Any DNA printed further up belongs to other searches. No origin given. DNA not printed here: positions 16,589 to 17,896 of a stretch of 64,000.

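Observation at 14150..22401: Uncharacterised 8 kb operon: Mo-hydroxylase L-M-S, two LLM oxidoreductases, an ICL/PEP-mutase lyase, a double-hotdog thioesterase and an SDR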

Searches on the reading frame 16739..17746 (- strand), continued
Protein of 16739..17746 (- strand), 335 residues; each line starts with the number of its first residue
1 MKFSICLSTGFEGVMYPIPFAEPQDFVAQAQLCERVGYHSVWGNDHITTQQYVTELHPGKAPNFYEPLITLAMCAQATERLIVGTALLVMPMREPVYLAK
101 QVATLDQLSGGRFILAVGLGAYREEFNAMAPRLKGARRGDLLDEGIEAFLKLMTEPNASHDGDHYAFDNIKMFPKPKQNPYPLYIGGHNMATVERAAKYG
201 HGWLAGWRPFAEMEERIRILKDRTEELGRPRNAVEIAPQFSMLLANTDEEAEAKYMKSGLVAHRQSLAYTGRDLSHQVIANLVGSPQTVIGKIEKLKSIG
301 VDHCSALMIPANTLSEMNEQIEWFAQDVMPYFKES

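Call 72: search_protein_families(library=pfam, proteins=[L024:1148-2908:+, L024:2756-3493:-, L024:3586-4260:-, L024:4429-5349:+, L024:10996-11607:-, L024:12591-14075:-, L024:14151-15119:-, L021:6132-8162:+, L021:8350-9357:-, L018:3954-5177:+], max_evalue=0.00001)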
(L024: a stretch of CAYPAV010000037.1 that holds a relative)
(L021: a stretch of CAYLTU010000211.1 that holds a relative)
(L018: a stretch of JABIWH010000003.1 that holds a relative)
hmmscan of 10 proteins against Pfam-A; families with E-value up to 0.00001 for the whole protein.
L024:1148-2908:+ (586 aa): 0 families

L024:2756-3493:- (246 aa): 2 families
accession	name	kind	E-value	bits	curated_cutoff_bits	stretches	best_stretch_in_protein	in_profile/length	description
PF13714.12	PEP_mutase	-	1.5e-45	156.1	31.5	1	19-245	3-220/240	Phosphoenolpyruvate phosphomutase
PF00463.27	ICL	-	1.3e-10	40.9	26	1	89-179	152-245/526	Isocitrate lyase family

L024:3586-4260:- (224 aa): 2 families
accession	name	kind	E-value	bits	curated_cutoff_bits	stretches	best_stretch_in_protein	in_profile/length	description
PF00881.29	Nitroreductase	-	2.2e-35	122.8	23.5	1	7-197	1-167/167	Nitroreductase family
PF14512.11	TM1586_NiRdase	-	1.3e-11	44.9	27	0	2-31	1-30/215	Putative TM nitroreductase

L024:4429-5349:+ (306 aa): 0 families

L024:10996-11607:- (203 aa): 1 family
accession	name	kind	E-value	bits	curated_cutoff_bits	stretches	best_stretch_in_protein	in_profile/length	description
PF03781.23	FGE-sulfatase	-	1.6e-39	136.5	23.3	1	27-199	73-255/255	Sulfatase-modifying factor enzyme 1-like domain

L024:12591-14075:- (494 aa): 2 families
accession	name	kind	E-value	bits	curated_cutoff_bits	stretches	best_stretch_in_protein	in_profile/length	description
PF00939.25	Na_sulph_symp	-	1.6e-79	268.6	27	1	31-489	8-462/472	Sodium:sulfate symporter transmembrane region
PF03600.22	CitMHS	-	1.3e-53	182.8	31.9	1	65-433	2-329/336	Citrate transporter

L024:14151-15119:- (322 aa): 1 family
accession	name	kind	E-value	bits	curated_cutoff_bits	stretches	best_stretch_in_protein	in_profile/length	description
PF01226.23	Form_Nir_trans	-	6.3e-74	248.8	34.6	1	58-315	2-240/240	Formate/nitrite transporter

L021:6132-8162:+ (676 aa): 6 families
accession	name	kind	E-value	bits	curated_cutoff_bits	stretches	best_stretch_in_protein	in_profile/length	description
PF00724.26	Oxidored_FMN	-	3.6e-56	191.3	27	1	9-344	2-341/342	NADH:flavin oxidoreductase / NADH oxidase family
PF13450.12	NAD_binding_8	-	4.5e-09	36.9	21.9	1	391-428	1-38/68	NAD(P)-binding Rossmann-like domain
PF07992.20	Pyr_redox_2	-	3.7e-07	30.3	26.1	0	388-422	144-178/291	Pyridine nucleotide-disulphide oxidoreductase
PF01266.30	DAO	-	2e-06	28.1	27.9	1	389-486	2-105/353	FAD dependent oxidoreductase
PF00070.33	Pyr_redox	-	2.6e-06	28.3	22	0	389-422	2-35/82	Pyridine nucleotide-disulphide oxidoreductase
PF12831.13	FAD_oxidored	-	2.7e-06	27.4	27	1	390-431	3-44/416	FAD dependent oxidoreductase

L021:8350-9357:- (335 aa): 0 families

L018:3954-5177:+ (407 aa): 2 families
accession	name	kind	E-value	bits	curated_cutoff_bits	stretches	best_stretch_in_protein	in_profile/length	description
PF00266.25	Aminotran_5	-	6.4e-58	196.9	21.5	1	36-399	2-371/371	Aminotransferase class-V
PF01041.23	DegT_DnrJ_EryC1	-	8.6e-06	25.6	19.8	0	83-211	33-153/360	DegT/DnrJ/EryC1/StrS aminotransferase family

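Call 78: find_homologous_proteins(query=L038:10001-11008:+, max_evalue=1e-60)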
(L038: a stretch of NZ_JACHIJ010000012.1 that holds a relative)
Query L038:10001-11008:+ (335 aa): 2296 proteins with E <= 1e-60 among 8000 candidates; the best 120 are listed.
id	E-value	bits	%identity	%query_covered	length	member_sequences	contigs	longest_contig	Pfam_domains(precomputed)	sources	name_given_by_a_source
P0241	6.0e-210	714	92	100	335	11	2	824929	PF00296.27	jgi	jgi:probable F420-dependent oxidoreductase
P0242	1.5e-201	686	88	100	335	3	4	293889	PF00296.27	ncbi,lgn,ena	-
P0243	1.8e-201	686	87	100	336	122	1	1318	PF00296.27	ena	-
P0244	5.3e-201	684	87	100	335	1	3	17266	PF00296.27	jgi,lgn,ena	-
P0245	1.9e-200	683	87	100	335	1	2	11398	PF00296.27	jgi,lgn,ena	-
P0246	4.7e-200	681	88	99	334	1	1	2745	PF00296.27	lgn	-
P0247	7.0e-200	681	87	100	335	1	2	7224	PF00296.27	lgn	-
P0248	2.5e-199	679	87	99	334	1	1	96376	PF00296.27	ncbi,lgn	-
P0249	4.7e-199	678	87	99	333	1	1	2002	PF00296.27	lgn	-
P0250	4.8e-199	678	88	99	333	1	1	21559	PF00296.27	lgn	-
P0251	6.6e-199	677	86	99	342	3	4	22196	PF00296.27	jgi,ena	-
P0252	1.7e-198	676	87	99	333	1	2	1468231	PF00296.27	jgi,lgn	-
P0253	1.7e-198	676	88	99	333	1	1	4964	PF00296.27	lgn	-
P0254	1.9e-198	676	88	99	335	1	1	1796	PF00296.27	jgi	jgi:probable F420-dependent oxidoreductase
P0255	2.4e-198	676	87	99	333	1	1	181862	PF00296.27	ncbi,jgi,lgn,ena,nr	ncbi:MAG TPA: LLM class flavin-dependent oxidoreductase [Xanthobacteraceae bacterium]|nr:LLM class f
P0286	1.9e-194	663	85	100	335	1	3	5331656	PF00296.27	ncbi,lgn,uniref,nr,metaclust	ncbi:luciferase-like [Rhodopseudomonas palustris HaA2]|uniref:Luciferase-like n=1 Tax=Rhodopseudomon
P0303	5.3e-191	652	85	99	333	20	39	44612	PF00296.27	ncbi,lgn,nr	ncbi:MAG: TIGR03619 family F420-dependent LLM class oxidoreductase [Afipia sp.]|nr:TIGR03619 family 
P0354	3.7e-175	599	78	98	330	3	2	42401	PF00296.27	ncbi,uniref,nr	ncbi:TIGR03619 family F420-dependent LLM class oxidoreductase [Rhodoplanes sp. TEM]|uniref:TIGR03619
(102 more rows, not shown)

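Call 79: find_encoding_contigs(protein=P0286, flank=10000, max_places=1)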
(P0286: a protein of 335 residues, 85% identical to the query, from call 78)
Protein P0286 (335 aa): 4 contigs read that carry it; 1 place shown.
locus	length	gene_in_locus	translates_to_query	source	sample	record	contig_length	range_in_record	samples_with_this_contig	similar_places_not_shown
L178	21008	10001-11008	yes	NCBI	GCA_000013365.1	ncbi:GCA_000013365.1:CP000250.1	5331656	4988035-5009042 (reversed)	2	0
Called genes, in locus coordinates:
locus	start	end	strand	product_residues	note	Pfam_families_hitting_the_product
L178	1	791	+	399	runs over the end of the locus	PF01321:Creatinase_N, PF00557:Peptidase_M24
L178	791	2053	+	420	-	PF00291:PALP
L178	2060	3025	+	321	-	PF03401:TctC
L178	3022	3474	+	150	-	PF07331:TctB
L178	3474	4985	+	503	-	PF01970:TctA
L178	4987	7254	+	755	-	PF01315:Ald_Xan_dh_C, PF02738:MoCoBD_1, PF20256:MoCoBD_2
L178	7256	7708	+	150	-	PF06240:COXG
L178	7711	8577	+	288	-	PF00941:FAD_binding_5, PF03450:CO_deh_flav_C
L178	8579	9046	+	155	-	PF00111:Fer2 (weak), PF13085:Fer2_3 (weak), PF01799:Fer2_2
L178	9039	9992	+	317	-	PF00296:Bac_luciferase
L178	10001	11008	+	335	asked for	PF00296:Bac_luciferase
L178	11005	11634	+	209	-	PF01613:Flavin_Reduct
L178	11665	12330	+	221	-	PF03446:NAD_binding_2 (weak), PF03807:F420_oxidored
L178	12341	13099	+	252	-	PF01996:F420_ligase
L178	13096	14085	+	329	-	PF01933:CofD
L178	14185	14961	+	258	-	PF01047:MarR (weak), PF09339:HTH_IclR, PF12802:MarR_2 (faint), PF01614:IclR_C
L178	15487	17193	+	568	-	PF00664:ABC_membrane, PF00005:ABC_tran, PF02463:SMC_N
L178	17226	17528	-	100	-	PF09981:DUF2218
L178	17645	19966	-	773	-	PF07715:Plug, PF00593:TonB_dep_Rec_b-barrel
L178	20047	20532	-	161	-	PF13302:Acetyltransf_3, PF13420:Acetyltransf_4, PF00583:Acetyltransf_1, PF13673:Acetyltransf_10 (weak), PF13508:Acetyltransf_7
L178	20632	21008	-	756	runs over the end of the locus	PF07660:STN (weak), PF07715:Plug, PF00593:TonB_dep_Rec_b-barrel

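Call 89: predict_structure(alignment_id=A6)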
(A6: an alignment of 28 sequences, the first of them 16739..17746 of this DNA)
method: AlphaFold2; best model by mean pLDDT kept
length: 335 residues; sequences in the alignment: 28
mean_pLDDT: 81.1   pTM: 0.84
mean pLDDT of the five models: 81.1, 78.3, 76.4, 76.4, 60.5
residues with pLDDT >= 90: 115; 70-90: 151; 50-70: 58; < 50: 11
segments of 3 or more residues with pLDDT < 50: 10-15, 261-263
pLDDT, mean of each block of 10 residues (from residue 1): 73 51 86 94 70 75 78 92 75 83 91 83 60 73 90 93 92 85 82 89 81 91 93 87 89 75 51 65 92 91 76 84 94 69
secondary structure, 60 per line:
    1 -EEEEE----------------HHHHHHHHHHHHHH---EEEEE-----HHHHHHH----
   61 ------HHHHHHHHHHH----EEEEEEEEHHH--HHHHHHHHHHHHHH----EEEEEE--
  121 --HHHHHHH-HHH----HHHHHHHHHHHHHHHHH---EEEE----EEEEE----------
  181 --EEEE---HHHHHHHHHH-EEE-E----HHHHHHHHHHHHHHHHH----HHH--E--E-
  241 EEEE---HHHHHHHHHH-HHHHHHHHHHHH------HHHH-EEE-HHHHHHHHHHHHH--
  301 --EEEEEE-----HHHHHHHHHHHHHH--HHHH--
elements in order: E2-6 H23-36 E40-44 H50-56 H67-77 E82-89 H95-108 E113-118 H123-129 H138-154 E158-161 E166-170 E183-186 H190-199 E201-203 H210-226 E241-244 H248-257 H259-270 H277-280 E282-284 H286-298 E303-308 H314-327 H330-333

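Call 91: search_protein_families(library=ncbifam, proteins=[L178:4987-7254:+, L178:9039-9992:+, L178:10001-11008:+, L178:11005-11634:+, L178:11665-12330:+], max_evalue=1e-15)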
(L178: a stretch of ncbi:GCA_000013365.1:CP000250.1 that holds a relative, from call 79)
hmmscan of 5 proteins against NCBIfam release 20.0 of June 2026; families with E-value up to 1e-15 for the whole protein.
L178:4987-7254:+ (755 aa): 13 families
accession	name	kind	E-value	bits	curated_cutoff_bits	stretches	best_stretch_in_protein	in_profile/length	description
TIGR03194.1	4hydrxCoA_A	equivalog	6.7e-142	474.5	994.55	1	9-749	3-746/746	4-hydroxybenzoyl-CoA reductase subunit alpha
NF043082.1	XdhA_XDHase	equivalog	7.5e-131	437.7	780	1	8-752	6-755/758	xanthine dehydrogenase subunit XdhA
NF007426.0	PRK09970.1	equivalog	1.3e-130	436.8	916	1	8-751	11-757/761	xanthine dehydrogenase molybdenum-binding subunit XdhA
TIGR03196.1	pucD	equivalog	1.2e-122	410.8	783.65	2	9-420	9-395/763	xanthine dehydrogenase subunit D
TIGR03311.1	Se_dep_XDH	equivalog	2.4e-108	363.4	830.45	1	8-539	167-678/848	selenium-dependent xanthine dehydrogenase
NF041018.1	glyceraldDH_alpha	equivalog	2.5e-108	363.5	790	1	13-746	13-741/741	glyceraldehyde dehydrogenase subunit alpha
NF045668.1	pterin_aldehy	equivalog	6e-90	302.6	1100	2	11-535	183-714/905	molybdopterin-dependent aldehyde oxidoreductase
TIGR02965.1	xanthine_xdhB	equivalog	4.9e-85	286.2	849.5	2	15-402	13-380/758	xanthine dehydrogenase molybdopterin binding subunit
NF040766.1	CODH_aero_grp5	exception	2e-83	280.9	950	2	15-567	17-581/785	aerobic carbon-monoxide dehydrogenase large subunit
TIGR02416.1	CO_dehy_Mo_lg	equivalog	1.5e-81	274.6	991.15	2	16-401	6-398/770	aerobic carbon-monoxide dehydrogenase large subunit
TIGR03313.1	Se_sel_red_Mo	hypoth_equivalog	2.5e-78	263.8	1101.9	2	162-750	351-950/951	molybdopterin-dependent oxidoreductase Mo/Fe-S-binding subunit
NF041671.1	peri_hyde_PaoC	equivalog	3e-74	250.7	1180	1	8-750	23-732/735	aldehyde oxidoreductase molybdenum-binding subunit PaoC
TIGR02969.1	mam_aldehyde_ox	subfamily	7e-45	153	1912.3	1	16-542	589-1105/1330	aldehyde oxidase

L178:9039-9992:+ (317 aa): 11 families
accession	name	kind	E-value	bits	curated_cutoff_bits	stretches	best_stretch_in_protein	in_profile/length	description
NF002619.0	PRK02271.1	equivalog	4e-41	141.4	276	1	20-302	19-306/329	5,10-methylenetetrahydromethanopterin reductase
TIGR03555.1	F420_mer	equivalog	7.8e-35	120.8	348.7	1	21-302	18-305/325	5,10-methylenetetrahydromethanopterin reductase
TIGR03841.1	F420_Rv3093c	subfamily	1.8e-29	103.1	213.65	1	29-302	24-295/298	LLM class F420-dependent oxidoreductase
TIGR04024.1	F420_NP1902A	hypoth_equivalog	4.9e-27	94.5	345.4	1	10-306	10-315/330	TIGR04024 family LLM class F420-dependent oxidoreductase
TIGR03857.1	F420_MSMEG_2249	hypoth_equivalog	1.9e-23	83.2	218.4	1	12-197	12-197/329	TIGR03857 family LLM class F420-dependent oxidoreductase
TIGR03564.1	F420_MSMEG_4879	subfamily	3.5e-22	79.3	234.25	1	20-227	4-216/265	TIGR03564 family F420-dependent LLM class oxidoreductase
TIGR03842.1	F420_CPS_4043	hypoth_equivalog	6e-20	71.6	295.45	1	13-196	11-188/329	TIGR03842 family LLM class F420-dependent oxidoreductase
TIGR03557.1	F420_G6P_family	subfamily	2.5e-18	66.3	210.4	1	44-308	51-299/316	TIGR03557 family F420-dependent LLM class oxidoreductase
TIGR03617.1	F420_MSMEG_2256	subfamily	7e-18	64.6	278.15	1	25-302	5-299/318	TIGR03617 family F420-dependent LLM class oxidoreductase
TIGR03559.1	F420_Rv3520c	subfamily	6.2e-17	61.6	335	0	14-301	12-324/325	LLM class F420-dependent oxidoreductase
TIGR03619.1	F420_Rv2161c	subfamily_domain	4.9e-16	59.1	166.9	0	40-220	43-230/247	TIGR03619 family F420-dependent LLM class oxidoreductase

L178:10001-11008:+ (335 aa): 15 families
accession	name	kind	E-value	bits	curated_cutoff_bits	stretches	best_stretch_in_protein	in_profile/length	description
TIGR03619.1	F420_Rv2161c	subfamily_domain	5.7e-56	189.9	166.9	1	29-258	3-237/247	TIGR03619 family F420-dependent LLM class oxidoreductase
TIGR03560.1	F420_Rv1855c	subfamily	9.1e-33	114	231.4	1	24-236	13-223/227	TIGR03560 family F420-dependent LLM class oxidoreductase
TIGR03571.1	lucif_BA3436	subfamily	6.2e-30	104.5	303.9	1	26-232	33-232/304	TIGR03571 family LLM class oxidoreductase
TIGR03854.1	F420_MSMEG_3544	hypoth_equivalog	2.6e-23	82.8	295.6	1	23-231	12-204/290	TIGR03854 family LLM class F420-dependent oxidoreductase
TIGR03858.1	LLM_2I7G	subfamily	1.2e-20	73.7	462.25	1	67-333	58-336/337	Atu2307/SP_0267 family LLM class monooxygenase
TIGR04021.1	LLM_DMSO2_sfnG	equivalog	1.3e-20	74.1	382.95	1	66-254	62-247/350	dimethylsulfone monooxygenase SfnG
TIGR03621.1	F420_MSMEG_2516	subfamily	3.6e-19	69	213.15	1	23-199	13-168/295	TIGR03621 family F420-dependent LLM class oxidoreductase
TIGR03860.1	FMN_nitrolo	subfamily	8.9e-19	67.6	279.7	0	160-271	187-299/422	NtaA/DmoA family FMN-dependent monooxygenase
TIGR03557.1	F420_G6P_family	subfamily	1.8e-18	66.8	210.4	1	21-204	10-185/316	TIGR03557 family F420-dependent LLM class oxidoreductase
NF052254.1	luciferase_Alph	exception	6.5e-18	65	600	1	26-254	24-240/354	luciferase subunit alpha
TIGR03856.1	F420_MSMEG_2906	subfamily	2.5e-17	63.3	243.7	1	31-265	23-228/249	LLM class F420-dependent oxidoreductase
NF002619.0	PRK02271.1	equivalog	4.9e-17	62.2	276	0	28-254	18-224/329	5,10-methylenetetrahydromethanopterin reductase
TIGR04027.1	LLM_KPN_01858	hypoth_equivalog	1.2e-16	60.7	412.9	1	29-205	25-182/326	putative FMN-dependent luciferase-like monooxygenase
TIGR04020.1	seco_metab_LLM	subfamily_domain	1.9e-16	60.1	244.45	0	64-255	50-241/341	MupA/Atu3671 family FMN-dependent luciferase-like monooxygenase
TIGR03555.1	F420_mer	equivalog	8.7e-16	58.2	348.7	0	26-253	14-222/325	5,10-methylenetetrahydromethanopterin reductase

L178:11005-11634:+ (209 aa): 0 families

L178:11665-12330:+ (221 aa): 1 family
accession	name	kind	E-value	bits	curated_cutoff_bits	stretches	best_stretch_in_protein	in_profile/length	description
TIGR01915.1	npdG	equivalog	7.5e-58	196.1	149.8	1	8-217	3-220/220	NADPH-dependent F420 reductase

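Call 92: fold_search(model_id=the predicted structure, library=pdb)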
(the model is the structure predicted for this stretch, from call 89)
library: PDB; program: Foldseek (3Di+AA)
matches with E <= 10: 1723; with E <= 0.001: 200
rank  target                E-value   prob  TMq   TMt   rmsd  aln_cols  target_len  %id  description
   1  8t0u_F                5.2e-22  1.00  0.78  0.80   4.0       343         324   24  Crystal structure of dimethylsulfone monooxygenase SfnG from Pseudomonas fluorescens (released 2024-11-27)
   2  8t0u_C                8.5e-22  1.00  0.78  0.81   4.0       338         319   24  Crystal structure of dimethylsulfone monooxygenase SfnG from Pseudomonas fluorescens (released 2024-11-27)
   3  8t0u_G                9.0e-22  1.00  0.75  0.84   4.4       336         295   24  Crystal structure of dimethylsulfone monooxygenase SfnG from Pseudomonas fluorescens (released 2024-11-27)
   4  8t0u_E                1.2e-21  1.00  0.77  0.79   4.0       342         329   23  Crystal structure of dimethylsulfone monooxygenase SfnG from Pseudomonas fluorescens (released 2024-11-27)
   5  8t0u_B                1.3e-21  1.00  0.78  0.79   4.1       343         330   23  Crystal structure of dimethylsulfone monooxygenase SfnG from Pseudomonas fluorescens (released 2024-11-27)
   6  8t0u_H                1.9e-21  1.00  0.76  0.82   3.8       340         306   24  Crystal structure of dimethylsulfone monooxygenase SfnG from Pseudomonas fluorescens (released 2024-11-27)
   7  8t0u_D                3.1e-21  1.00  0.76  0.83   4.1       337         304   22  Crystal structure of dimethylsulfone monooxygenase SfnG from Pseudomonas fluorescens (released 2024-11-27)
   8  7bip_A                3.9e-21  1.00  0.80  0.82   3.5       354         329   22  Crystal structure of monooxygenase RslO1 from Streptomyces bottropensis (released 2021-01-20)
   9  1luc_A                5.0e-21  1.00  0.82  0.84   3.7       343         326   21  BACTERIAL LUCIFERASE (released 1996-12-07)
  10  8cbb_A                5.0e-21  1.00  0.77  0.75   5.2       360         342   21  Structure of homodimeric luciferase from Enhygromyxa salina (released 2024-02-07)
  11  8t0u_A                6.9e-21  1.00  0.78  0.80   4.2       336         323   23  Crystal structure of dimethylsulfone monooxygenase SfnG from Pseudomonas fluorescens (released 2024-11-27)
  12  8cbb_D                1.5e-20  1.00  0.79  0.77   4.9       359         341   21  Structure of homodimeric luciferase from Enhygromyxa salina (released 2024-02-07)
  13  2i7g_B                1.7e-20  1.00  0.78  0.76   3.9       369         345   17  Crystal Structure of Monooxygenase from Agrobacterium tumefaciens (released 2006-10-03)
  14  8cbb_C                2.1e-20  1.00  0.76  0.71   5.6       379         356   20  Structure of homodimeric luciferase from Enhygromyxa salina (released 2024-02-07)
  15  8cbb_B                2.8e-20  1.00  0.79  0.76   4.7       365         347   21  Structure of homodimeric luciferase from Enhygromyxa salina (released 2024-02-07)
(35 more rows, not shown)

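Call 96: search_dna_similar(query=window:16739-17746:-, collection=plasmids, mode=protein, max_evalue=1e-60, max_rows=25)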
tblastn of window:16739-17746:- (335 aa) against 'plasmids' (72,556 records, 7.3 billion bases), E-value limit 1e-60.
No match.
